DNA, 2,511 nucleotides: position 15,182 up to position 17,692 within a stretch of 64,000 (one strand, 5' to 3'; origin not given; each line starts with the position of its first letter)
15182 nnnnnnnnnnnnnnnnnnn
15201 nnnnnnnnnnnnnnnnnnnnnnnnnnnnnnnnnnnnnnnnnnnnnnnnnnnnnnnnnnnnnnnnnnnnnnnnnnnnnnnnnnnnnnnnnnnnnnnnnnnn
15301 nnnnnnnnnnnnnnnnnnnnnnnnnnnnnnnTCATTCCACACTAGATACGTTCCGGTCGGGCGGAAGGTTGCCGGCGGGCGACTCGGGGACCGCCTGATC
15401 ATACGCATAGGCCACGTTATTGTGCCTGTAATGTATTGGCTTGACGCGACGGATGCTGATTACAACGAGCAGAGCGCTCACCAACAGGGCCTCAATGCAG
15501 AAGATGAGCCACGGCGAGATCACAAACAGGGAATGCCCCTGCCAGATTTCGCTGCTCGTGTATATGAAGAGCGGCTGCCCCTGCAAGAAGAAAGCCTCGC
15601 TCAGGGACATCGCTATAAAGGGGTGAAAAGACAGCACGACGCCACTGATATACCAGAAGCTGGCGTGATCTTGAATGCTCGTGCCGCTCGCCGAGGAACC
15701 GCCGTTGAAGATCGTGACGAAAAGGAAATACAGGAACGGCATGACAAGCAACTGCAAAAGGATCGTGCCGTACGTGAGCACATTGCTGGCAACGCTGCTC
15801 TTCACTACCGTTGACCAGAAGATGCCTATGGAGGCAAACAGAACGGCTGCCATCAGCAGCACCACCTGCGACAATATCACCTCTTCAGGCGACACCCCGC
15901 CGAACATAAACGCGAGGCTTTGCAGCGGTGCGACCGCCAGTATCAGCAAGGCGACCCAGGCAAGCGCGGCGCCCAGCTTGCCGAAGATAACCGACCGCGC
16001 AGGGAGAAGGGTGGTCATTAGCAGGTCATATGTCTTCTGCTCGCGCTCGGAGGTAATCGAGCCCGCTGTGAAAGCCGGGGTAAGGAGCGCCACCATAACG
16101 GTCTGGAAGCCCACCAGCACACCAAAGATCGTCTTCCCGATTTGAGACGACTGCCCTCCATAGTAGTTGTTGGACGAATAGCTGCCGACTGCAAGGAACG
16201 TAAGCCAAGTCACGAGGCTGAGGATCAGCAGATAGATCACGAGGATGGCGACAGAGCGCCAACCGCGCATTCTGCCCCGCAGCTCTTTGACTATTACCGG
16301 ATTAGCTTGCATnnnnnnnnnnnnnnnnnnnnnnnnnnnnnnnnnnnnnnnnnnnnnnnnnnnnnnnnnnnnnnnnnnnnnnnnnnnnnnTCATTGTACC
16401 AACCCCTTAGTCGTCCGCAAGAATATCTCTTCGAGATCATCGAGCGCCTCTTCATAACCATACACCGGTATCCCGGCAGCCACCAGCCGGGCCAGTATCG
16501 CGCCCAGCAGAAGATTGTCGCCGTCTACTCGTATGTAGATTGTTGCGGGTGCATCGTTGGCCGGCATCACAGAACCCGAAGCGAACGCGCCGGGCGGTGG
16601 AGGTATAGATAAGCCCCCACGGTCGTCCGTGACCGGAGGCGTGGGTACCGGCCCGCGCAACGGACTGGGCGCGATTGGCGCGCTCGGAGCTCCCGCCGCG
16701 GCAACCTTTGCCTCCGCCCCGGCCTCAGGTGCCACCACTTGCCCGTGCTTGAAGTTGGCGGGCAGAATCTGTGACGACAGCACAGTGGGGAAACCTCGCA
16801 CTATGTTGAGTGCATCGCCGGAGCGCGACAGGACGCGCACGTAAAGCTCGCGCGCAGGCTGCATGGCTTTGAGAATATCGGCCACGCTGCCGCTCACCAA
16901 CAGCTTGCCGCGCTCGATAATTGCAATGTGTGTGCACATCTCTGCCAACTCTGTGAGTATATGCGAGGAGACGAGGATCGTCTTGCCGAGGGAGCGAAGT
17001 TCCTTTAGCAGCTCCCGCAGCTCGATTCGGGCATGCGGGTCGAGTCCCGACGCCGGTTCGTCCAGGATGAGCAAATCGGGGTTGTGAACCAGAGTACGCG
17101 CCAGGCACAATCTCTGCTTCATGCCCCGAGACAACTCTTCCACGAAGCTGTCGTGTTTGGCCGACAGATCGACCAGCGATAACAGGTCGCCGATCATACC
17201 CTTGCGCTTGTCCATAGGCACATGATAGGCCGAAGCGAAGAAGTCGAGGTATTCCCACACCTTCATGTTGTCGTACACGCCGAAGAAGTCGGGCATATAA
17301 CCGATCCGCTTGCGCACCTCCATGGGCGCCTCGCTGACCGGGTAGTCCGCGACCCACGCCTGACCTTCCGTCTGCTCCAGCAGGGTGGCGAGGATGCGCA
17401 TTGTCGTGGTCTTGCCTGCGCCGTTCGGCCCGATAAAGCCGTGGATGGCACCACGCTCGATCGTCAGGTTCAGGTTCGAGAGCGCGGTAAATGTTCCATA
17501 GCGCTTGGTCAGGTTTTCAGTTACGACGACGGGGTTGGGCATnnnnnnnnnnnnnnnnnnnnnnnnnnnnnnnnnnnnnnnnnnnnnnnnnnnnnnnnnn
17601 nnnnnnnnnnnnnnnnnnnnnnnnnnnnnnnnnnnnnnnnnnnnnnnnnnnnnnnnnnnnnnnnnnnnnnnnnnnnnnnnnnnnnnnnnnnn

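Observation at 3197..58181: Dispersed family of heptad-phased (7, 14 and 35 bp) intergenic repeats, reminiscent of cyanobacterial STRR elements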

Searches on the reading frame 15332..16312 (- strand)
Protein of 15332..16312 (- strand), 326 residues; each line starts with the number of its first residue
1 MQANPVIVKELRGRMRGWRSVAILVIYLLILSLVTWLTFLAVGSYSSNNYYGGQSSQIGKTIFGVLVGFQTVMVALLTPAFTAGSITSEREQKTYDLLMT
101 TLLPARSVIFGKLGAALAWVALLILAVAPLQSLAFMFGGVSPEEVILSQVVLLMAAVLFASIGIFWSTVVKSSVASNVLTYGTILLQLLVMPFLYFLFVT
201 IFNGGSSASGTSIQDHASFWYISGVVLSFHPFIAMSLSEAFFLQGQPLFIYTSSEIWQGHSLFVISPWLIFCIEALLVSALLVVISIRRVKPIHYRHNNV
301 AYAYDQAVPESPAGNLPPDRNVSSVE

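Call 35: search_protein_families(library=pfam, proteins=[window:15332-16312:-], max_evalue=0.00001)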
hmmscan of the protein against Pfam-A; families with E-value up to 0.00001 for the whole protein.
window:15332-16312:- (326 aa): 1 family
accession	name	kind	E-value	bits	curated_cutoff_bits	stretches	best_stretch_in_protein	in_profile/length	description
PF12679.13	ABC2_membrane_2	-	1.4e-09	38.1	27.2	1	6-254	3-252/283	ABC-2 family transporter protein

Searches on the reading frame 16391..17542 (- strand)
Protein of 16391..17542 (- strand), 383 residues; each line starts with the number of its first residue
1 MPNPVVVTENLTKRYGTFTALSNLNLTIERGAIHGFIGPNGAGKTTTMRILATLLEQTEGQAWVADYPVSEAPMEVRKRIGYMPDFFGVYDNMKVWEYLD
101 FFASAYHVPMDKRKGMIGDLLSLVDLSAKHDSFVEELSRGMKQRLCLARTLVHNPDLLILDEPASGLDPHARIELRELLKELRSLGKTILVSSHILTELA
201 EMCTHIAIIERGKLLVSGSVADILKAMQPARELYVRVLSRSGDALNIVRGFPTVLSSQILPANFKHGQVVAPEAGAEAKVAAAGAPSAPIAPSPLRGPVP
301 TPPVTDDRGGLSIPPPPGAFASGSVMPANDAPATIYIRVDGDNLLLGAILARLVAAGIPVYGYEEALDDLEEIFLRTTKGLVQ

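Call 35: search_protein_families(library=pfam, proteins=[window:16391-17542:-], max_evalue=0.00001)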
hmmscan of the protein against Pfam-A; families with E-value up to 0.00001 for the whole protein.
window:16391-17542:- (383 aa): 2 families
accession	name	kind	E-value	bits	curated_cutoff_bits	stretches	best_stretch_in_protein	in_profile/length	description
PF00005.33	ABC_tran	-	1.9e-29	103.5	25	1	21-164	1-136/137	ABC transporter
PF13304.12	AAA_21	-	3.7e-16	60.5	27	1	103-197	172-301/304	AAA domain, putative AbiEii toxin, Type IV TA system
